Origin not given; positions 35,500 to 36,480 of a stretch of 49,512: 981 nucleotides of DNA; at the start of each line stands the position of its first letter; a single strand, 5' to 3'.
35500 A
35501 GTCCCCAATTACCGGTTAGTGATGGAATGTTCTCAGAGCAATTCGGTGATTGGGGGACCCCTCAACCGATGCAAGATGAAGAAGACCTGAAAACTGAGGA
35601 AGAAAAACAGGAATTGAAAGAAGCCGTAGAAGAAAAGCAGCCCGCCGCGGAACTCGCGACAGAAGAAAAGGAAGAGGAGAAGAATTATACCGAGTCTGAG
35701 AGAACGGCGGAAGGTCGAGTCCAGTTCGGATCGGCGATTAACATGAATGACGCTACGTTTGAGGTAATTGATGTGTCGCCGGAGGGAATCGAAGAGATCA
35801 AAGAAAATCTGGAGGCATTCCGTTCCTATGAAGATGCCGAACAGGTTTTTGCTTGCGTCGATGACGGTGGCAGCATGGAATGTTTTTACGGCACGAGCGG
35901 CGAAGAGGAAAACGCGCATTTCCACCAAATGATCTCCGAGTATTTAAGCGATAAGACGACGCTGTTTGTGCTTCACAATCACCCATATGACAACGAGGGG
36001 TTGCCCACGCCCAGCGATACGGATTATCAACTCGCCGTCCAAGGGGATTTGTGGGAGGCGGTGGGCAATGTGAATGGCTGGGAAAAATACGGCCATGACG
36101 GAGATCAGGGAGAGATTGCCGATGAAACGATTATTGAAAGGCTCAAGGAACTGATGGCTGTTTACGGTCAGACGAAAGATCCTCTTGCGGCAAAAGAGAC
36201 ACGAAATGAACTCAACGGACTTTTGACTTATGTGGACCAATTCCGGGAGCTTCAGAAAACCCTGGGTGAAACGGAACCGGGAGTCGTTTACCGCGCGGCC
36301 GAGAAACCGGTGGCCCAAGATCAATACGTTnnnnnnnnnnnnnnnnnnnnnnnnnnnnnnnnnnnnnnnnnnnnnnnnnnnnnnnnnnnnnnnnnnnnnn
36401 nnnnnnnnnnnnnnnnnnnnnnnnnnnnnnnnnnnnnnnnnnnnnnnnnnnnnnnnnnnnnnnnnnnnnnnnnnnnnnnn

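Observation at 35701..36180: RadC-like JAB/MPN metallopeptidase-type domain placed behind a signal peptide at the N-terminus of the giant protein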

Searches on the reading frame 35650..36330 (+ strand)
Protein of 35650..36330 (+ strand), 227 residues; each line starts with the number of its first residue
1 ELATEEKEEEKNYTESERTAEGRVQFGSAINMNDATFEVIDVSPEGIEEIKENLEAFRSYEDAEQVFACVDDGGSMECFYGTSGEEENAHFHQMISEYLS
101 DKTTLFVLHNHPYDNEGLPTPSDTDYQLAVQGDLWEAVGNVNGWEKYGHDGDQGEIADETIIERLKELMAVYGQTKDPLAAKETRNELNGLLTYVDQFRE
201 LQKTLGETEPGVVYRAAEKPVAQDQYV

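Call 5: search_protein_families(library=pfam, proteins=[window:35650-36300:+], max_evalue=10)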
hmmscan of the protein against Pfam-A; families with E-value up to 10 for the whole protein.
window:35650-36300:+ (217 aa): 1 family
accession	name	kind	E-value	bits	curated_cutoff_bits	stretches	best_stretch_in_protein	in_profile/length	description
PF04002.20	RadC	-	0.12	12.8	22.1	1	89-129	50-88/121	RadC-like JAB domain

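Call 6: search_protein_families(library=ncbifam, proteins=[window:35650-36300:+], max_evalue=10)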
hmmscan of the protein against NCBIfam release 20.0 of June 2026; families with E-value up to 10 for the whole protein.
window:35650-36300:+ (217 aa): 3 families
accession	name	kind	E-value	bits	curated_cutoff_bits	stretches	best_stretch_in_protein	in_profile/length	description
NF000642.1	PRK00024.1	equivalog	0.052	13.2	180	1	86-129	137-178/212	RadC family protein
TIGR03941.1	tRNA_deam_assoc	hypoth_equivalog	0.12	12.1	53.6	1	25-71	2-48/156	tRNA adenosine deaminase-associated protein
TIGR00608.1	radc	subfamily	0.15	11.8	133.85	1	97-129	154-184/218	RadC family protein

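Call 7: search_solved_structures(query=window:35650-36300:+, max_evalue=10, show_alignments=3)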
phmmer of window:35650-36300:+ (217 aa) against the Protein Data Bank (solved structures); distinct sequences matched with E-value up to 10: 0.

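Call 8: find_homologous_proteins(query=window:35650-36330:+, max_evalue=0.01)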
Query window:35650-36330:+: 178 candidates shared short words with the query, none scored E <= 0.01.

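Call 15: search_protein_representatives(protein=window:35698-36330:+)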
Query: 211 residues. Proteins with E-value up to 0.001 (for the whole library): 6; up to 1e-10: 2; up to 1e-30: 1. The best 6 are listed.
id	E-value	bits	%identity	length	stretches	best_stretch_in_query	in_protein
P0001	8.1e-137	469.9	100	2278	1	1-211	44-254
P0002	1.8e-17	80.0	34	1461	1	1-200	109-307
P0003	3.9e-10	56.1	32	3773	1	17-204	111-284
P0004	8.7e-10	54.9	31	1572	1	19-202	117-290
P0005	6.6e-05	39.0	36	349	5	98-141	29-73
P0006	2.5e-04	37.1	41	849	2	73-159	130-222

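Call 21: find_homologous_proteins(query=A2, max_evalue=0.01)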
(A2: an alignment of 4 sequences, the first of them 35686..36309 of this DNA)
Query A2 (4 sequences): 2934 candidates shared short words with the query, none scored E <= 0.01.

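Call 22: search_solved_structures(query=A2, max_evalue=10, show_alignments=4)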
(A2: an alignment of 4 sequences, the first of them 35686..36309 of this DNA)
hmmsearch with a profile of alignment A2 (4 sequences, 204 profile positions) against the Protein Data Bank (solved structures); distinct sequences matched with E-value up to 10: 2.
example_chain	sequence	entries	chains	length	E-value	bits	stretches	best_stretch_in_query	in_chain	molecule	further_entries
3nk6_A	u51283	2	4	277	0.26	14.1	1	17-71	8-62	23S rRNA methyltransferase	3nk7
2ju0_B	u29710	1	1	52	1.3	11.8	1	60-86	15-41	Phosphatidylinositol 4-kinase PIK1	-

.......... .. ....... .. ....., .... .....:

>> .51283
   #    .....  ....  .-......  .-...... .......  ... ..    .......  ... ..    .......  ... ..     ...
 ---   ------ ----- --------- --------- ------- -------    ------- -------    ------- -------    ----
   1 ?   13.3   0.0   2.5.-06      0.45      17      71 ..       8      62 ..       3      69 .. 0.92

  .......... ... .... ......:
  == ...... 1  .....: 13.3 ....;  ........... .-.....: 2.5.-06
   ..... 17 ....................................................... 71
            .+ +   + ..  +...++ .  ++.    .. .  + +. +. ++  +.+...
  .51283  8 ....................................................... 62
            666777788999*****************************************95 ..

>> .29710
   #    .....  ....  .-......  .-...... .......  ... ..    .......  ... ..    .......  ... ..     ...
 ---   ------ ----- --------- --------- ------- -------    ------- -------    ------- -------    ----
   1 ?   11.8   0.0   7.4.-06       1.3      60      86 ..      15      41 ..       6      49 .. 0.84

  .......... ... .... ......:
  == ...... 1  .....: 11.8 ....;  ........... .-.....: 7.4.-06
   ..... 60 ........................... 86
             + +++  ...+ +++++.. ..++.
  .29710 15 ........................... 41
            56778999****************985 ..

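Call 23: predict_structure(protein=window:35698-36330:+)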
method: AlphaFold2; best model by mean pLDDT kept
length: 211 residues; sequences in the alignment: 1
mean_pLDDT: 52.4   pTM: 0.38
mean pLDDT of the five models: 52.4, 42.7, 40.6, 39.9, 37.8
residues with pLDDT >= 90: 0; 70-90: 19; 50-70: 109; < 50: 83
segments of 3 or more residues with pLDDT < 50: 4-7, 96-141, 192-211
pLDDT, mean of each block of 10 residues (from residue 1): 50 52 62 58 55 72 65 67 70 51 34 34 37 38 58 57 56 61 53 39 35 32
secondary structure, 60 per line:
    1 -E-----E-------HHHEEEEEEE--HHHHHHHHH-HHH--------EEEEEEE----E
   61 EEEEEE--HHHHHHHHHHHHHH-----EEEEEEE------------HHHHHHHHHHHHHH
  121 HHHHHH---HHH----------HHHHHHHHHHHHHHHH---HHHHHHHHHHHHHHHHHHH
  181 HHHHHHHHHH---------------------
elements in order: E19-25 H28-36 E49-55 E60-66 H69-82 E88-94 H107-126 H143-158 H162-190

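Call 25: search_protein_families(library=pfam, alignment_id=A2, max_evalue=10)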
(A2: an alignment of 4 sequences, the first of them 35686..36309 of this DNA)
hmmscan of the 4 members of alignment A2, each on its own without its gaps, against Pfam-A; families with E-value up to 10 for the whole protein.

A. member 1, window:35686-36309:+ (208 aa): 1 family
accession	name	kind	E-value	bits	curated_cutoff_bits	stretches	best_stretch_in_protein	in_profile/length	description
PF04002.20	RadC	-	0.11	12.8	22.1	1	77-117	50-88/121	RadC-like JAB domain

B. families by the number of members that match (of 4 scanned): 3 families
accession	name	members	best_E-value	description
PF04002.20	RadC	2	0.11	RadC-like JAB domain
PF17142.10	SusF_N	1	0.068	Outer membrane protein SusF, N-terminal domain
PF09673.15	TrbC_Ftype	1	0.15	Type-F conjugative transfer system pilin assembly protein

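Call 26: search_protein_families(library=pfam, proteins=[P0002, P0003, P0004, P0006], max_evalue=0.01)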
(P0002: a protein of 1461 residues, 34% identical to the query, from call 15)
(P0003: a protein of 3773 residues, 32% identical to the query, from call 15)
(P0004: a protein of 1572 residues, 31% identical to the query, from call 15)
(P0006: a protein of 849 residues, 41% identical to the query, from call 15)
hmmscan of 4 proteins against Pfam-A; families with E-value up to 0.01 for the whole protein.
P0002 (1461 aa): 1 family
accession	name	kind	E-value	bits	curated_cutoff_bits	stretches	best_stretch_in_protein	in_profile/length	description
PF23750.1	RsgI_M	-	0.00035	21.6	25.3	0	1377-1412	19-53/133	Anti-sigma factor RsgI-like central domain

P0003 (3773 aa): 4 families
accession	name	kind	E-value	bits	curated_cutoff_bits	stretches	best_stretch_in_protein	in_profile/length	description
PF17963.7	Big_9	-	2.7e-09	38.2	23.6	1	2631-2721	1-88/89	Bacterial Ig domain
PF17892.7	Cadherin_5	-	5.8e-09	36.1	26.5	1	2631-2723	2-97/98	Cadherin-like domain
PF17803.7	Cadherin_4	-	5e-07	30.6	25.1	1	2717-2771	1-55/71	Bacterial cadherin-like domain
PF13405.12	EF-hand_6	-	0.0023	18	25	0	3364-3377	8-21/30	EF-hand domain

P0004 (1572 aa): 5 families
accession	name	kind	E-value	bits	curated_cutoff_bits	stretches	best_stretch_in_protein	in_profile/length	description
PF21784.3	Bflower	-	5.2e-05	24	25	1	1128-1194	4-68/116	4-fold beta flower protein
PF05593.20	RHS_repeat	-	0.0014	19.4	22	1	1179-1214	1-37/38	RHS Repeat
PF22352.2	K319L-like_PKD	-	0.0024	18.3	27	0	752-778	58-84/84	K319L-like, PKD domain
PF18911.6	PKD_4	-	0.0059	17.1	27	0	752-778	58-85/85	PKD domain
PF17963.7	Big_9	-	0.0069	17.7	23.6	0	585-658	12-78/89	Bacterial Ig domain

P0006 (849 aa): 0 families

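Call 30: predict_structure(alignment_id=A2)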
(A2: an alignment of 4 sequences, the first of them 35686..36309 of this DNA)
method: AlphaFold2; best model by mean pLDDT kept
length: 208 residues; sequences in the alignment: 4
mean_pLDDT: 69.0   pTM: 0.73
mean pLDDT of the five models: 69.0, 62.4, 58.3, 48.7, 47.1
residues with pLDDT >= 90: 7; 70-90: 101; 50-70: 76; < 50: 24
segments of 3 or more residues with pLDDT < 50: 76-78, 115-120, 197-208
pLDDT, mean of each block of 10 residues (from residue 1): 66 82 78 88 85 80 81 56 65 77 57 49 72 68 84 85 60 67 59 49 34
secondary structure, 60 per line:
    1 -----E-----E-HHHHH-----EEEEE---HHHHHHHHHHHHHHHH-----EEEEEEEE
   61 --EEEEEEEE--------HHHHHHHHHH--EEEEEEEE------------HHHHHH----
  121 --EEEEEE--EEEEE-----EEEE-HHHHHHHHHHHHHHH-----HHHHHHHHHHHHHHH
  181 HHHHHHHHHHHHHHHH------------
elements in order: H14-18 E24-28 H32-47 E53-60 E63-70 H79-88 E91-98 H111-116 E123-128 E131-135 E141-144 H146-160 H166-196

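Call 34: search_dna_similar(query=window:35686-36309:+, collection=plasmids, mode=protein, max_evalue=10, max_rows=15)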
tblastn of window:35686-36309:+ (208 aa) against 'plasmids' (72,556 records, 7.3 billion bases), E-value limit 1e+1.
Records with a match: 1; places in all: 1; records where one place covers at least 80% of the query: 0.
Best place of each record, by identity: <60% 1.
By first word of the organism name: Kitasatospora 1.
By predicted mobility (MOB-suite, as given by PLSDB): non-mobilizable 1.
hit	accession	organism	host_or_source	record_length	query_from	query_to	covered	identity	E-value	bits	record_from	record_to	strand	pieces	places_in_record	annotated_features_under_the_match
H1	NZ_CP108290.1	Kitasatospora sp. NBC_00039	-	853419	89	151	30%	27.1%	9e+0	35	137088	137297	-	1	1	serine hydrolase domain-containing protein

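Call 35: fold_search(model_id=the predicted structure, library=pdb)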
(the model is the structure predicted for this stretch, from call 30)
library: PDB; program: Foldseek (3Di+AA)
matches with E <= 10: 298; with E <= 0.001: 0
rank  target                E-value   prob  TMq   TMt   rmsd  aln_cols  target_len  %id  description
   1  8s9s_8                1.2e-01  0.44  0.32  0.34  10.6       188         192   12  Structure of the human ER membrane protein complex (EMC) in GDN (released 2023-05-17)
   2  7bpl_MODEL_1_A        1.7e-01  0.28  0.24  0.38   7.6       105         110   13  Solution NMR structure of NF1; de novo designed protein with a novel fold (released 2021-03-24)
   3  2qlc_D                3.5e-01  0.38  0.27  0.41   6.8       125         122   18  The crystal structure of DNA repair protein RadC from Chlorobium tepidum TLS (released 2007-09-04)
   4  5xiq_B                5.3e-01  0.08  0.20  0.10  20.2       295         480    9  Crystal Structure of Toxoplasma gondii Prolyl-tRNA Synthetase (TgPRS) in complex with Halofuginone (released 2018-03-07)
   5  2nrt                  6.0e-01  0.08  0.22  0.21  14.7       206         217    7  Crystal structure of the C-terminal half of UvrC (released 2007-02-06)
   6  8ro1_L1               7.6e-01  0.05  0.19  0.11  14.8       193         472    7  Structure of the C. elegans Intron Lariat Spliceosome double-primed for disassembly (ILS'') (released 2024-08-07)
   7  1h4q_B                1.0e+00  0.23  0.20  0.10   9.0        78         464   13  Prolyl-tRNA synthetase from Thermus thermophilus complexed with tRNApro(CGG), ATP and prolinol (released 2001-06-18)
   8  1h4q_A                1.1e+00  0.18  0.20  0.10   9.3        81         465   12  Prolyl-tRNA synthetase from Thermus thermophilus complexed with tRNApro(CGG), ATP and prolinol (released 2001-06-18)
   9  7m5z_A                1.1e+00  0.11  0.19  0.16  10.9        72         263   10  Crystal Structure of the MerTK Kinase Domain in Complex with Inhibitor MIPS15692 (released 2021-10-06)
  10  7dqm_A                1.3e+00  0.02  0.14  0.15  14.5       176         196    9  E. coli GyrB ATPase domain in complex with Naringenin (released 2021-10-27)
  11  6thc_C                1.4e+00  0.21  0.16  0.16   5.5        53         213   13  Crystal structure of Mycobacterium smegmatis CoaB in complex with CTP and (4-hydroxyphenyl)(2,3,4-trihydroxyphenyl)met (released 2020-11-25)
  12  4epf_A                1.4e+00  0.04  0.13  0.09  12.3       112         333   10  The crystal structure of pesticin from Yersinia pestis (released 2012-06-20)
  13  9bc5_C                1.4e+00  0.02  0.16  0.10  16.3       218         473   10  AAV-2 Rep68-AAVS1 heptameric complex (released 2025-02-12)
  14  6m4i_A                1.4e+00  0.04  0.16  0.12  10.8       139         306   13  Structure of CENP-E motor domain at 1.9 angstrom resolution (released 2021-03-10)
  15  5int_A                1.5e+00  0.15  0.22  0.24   5.5        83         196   11  Crystal structure of the C-terminal Domain of Coenzyme A biosynthesis bifunctional protein CoaBC (released 2016-04-06)
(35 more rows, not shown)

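Call 36: find_related_loci(query=A2, collection=genome_contigs, flank=6000)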
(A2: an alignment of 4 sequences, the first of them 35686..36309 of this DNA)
Query A2 (208 aa) in genome_contigs; peptide patterns used: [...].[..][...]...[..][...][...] (x = any residue, [..] = any of these).
26 stretches matched a pattern, but none encodes a relative of the query by tblastn (E <= 1e-3).

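Call 37: find_related_loci(query=A2, collection=metagenome_contigs, flank=8000)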
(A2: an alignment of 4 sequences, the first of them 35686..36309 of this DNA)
Query A2 (208 aa) in metagenome_contigs; peptide patterns used: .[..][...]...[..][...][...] (x = any residue, [..] = any of these).
55 stretches matched a pattern, but none encodes a relative of the query by tblastn (E <= 1e-3).

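Call 42: list_cluster_members(proteins=[P0001, P0002, P0003, P0004, P0006])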
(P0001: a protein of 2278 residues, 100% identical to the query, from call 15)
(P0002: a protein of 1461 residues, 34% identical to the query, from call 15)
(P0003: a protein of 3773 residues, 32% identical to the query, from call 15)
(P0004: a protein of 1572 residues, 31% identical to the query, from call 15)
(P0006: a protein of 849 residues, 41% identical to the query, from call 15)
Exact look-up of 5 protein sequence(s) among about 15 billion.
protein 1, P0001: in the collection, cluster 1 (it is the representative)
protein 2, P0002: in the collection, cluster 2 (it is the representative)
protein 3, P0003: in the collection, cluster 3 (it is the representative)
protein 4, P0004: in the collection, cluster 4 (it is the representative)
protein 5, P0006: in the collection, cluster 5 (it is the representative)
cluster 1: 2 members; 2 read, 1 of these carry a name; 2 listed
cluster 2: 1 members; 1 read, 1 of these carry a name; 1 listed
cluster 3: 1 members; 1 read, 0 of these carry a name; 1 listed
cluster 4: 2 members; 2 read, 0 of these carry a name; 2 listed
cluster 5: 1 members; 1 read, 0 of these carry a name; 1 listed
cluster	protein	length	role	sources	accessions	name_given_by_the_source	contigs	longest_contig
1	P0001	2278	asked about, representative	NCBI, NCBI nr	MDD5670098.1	MAG: Ig-like domain-containing protein, partial [Candidatus Omnitrophica bacterium] | Ig-like domain-containing protein [Candidatus Omnitrophota bacterium]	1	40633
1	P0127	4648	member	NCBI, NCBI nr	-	-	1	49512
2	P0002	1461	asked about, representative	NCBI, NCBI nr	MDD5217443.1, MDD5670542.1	MAG: hypothetical protein PHN49_02770, partial [Candidatus Omnitrophica bacterium] | hypothetical protein [Candidatus Omnitrophota bacterium]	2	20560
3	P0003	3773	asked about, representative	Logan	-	-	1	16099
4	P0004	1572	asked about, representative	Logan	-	-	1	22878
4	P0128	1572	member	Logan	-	-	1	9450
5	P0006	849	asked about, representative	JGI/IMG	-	-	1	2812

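Call 54: fold_search(model_id=the predicted structure, library=viral)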
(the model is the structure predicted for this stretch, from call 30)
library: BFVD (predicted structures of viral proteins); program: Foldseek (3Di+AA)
matches with E <= 10: 661; with E <= 0.001: 0
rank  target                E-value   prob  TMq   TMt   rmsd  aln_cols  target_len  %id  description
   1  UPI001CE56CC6         1.2e-03  0.99  0.34  0.47  17.9       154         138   15  (no name look-up for this kind of identifier)
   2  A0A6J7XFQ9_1          2.1e-03  0.99  0.33  0.07   7.2       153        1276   13  RadC-like JAB domain containing protein [uncultured Caudovirales phage]
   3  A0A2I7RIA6            4.8e-03  0.91  0.29  0.36   7.1       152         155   14  (no name in the UniProt tables at hand)
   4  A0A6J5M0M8            1.1e-02  0.96  0.35  0.07   9.2       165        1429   13  RadC-like JAB domain containing protein [uncultured Caudovirales phage]
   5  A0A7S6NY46            1.2e-02  0.77  0.31  0.27  13.8       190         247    9  Uncharacterized protein [Bathycoccus sp. RCC716 virus 1]
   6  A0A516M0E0            1.4e-02  0.77  0.29  0.33   8.5       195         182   15  (no name in the UniProt tables at hand)
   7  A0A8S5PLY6            1.9e-02  0.89  0.38  0.29  18.7       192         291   14  Minor capsid protein [Myoviridae sp. ctWXg38]
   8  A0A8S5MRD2            2.6e-02  0.63  0.27  0.14   7.8       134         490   18  Minor capsid protein [Siphoviridae sp. ctqED62]
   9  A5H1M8                4.2e-02  0.95  0.35  0.54   5.8       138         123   12  p25 [Xanthomonas phage Xop411]
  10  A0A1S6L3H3            4.2e-02  0.28  0.24  0.23  11.3       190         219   15  Uncharacterized protein [Erwinia phage vB_EamM_Yoloswag]
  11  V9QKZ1                6.3e-02  0.41  0.19  0.23  11.5       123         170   13  (no name in the UniProt tables at hand)
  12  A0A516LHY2            7.1e-02  0.77  0.31  0.37   6.5       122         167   15  (no name in the UniProt tables at hand)
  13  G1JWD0                7.1e-02  0.30  0.24  0.31  12.0       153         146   14  Protease [Mycobacterium phage Patience]
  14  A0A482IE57            7.6e-02  0.13  0.19  0.08  28.3       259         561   12  (no name in the UniProt tables at hand)
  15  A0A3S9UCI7            1.8e-01  0.63  0.26  0.33   7.5       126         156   17  (no name in the UniProt tables at hand)
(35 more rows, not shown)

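Call 55: find_encoding_contigs(protein=P0004, flank=10000, max_places=3)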
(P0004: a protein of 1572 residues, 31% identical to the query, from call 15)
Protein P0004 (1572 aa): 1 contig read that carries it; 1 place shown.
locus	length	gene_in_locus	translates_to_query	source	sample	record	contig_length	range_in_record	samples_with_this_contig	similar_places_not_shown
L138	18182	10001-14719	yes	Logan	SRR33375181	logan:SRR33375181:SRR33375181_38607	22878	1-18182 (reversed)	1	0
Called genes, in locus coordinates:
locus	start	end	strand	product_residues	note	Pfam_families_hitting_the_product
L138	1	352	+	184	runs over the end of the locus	PF08207:EFP_N, PF01132:EFP, PF09285:Elong-fact-P_C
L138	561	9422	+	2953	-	PF00404:Dockerin_1 (faint)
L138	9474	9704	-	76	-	PF12441:CopG_antitoxin (weak)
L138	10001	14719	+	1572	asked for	-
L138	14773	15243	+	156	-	PF01668:SmpB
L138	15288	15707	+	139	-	PF13291:ACT_4 (faint), PF19571:ACT_8, PF01842:ACT (weak)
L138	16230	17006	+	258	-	PF00226:DnaJ, PF01556:DnaJ_C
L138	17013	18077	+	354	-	PF18306:LDcluster4, PF03641:Lysine_decarbox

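Call 57: find_encoding_contigs(protein=P0003, flank=10000, max_places=3)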
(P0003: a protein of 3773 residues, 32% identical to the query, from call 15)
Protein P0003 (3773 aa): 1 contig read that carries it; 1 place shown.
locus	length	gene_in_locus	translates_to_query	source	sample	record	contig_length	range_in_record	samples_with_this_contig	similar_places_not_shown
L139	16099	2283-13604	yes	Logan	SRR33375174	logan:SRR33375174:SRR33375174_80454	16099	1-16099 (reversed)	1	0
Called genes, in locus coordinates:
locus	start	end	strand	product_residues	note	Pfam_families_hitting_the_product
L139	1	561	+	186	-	?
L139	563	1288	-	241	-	PF01790:LGT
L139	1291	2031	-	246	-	PF01790:LGT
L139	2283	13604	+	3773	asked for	PF17803:Cadherin_4 (faint), PF17892:Cadherin_5, PF17963:Big_9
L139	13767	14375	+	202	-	PF08207:EFP_N, PF01132:EFP, PF09285:Elong-fact-P_C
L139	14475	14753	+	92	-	-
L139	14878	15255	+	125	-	PF01502:PRA-CH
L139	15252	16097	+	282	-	?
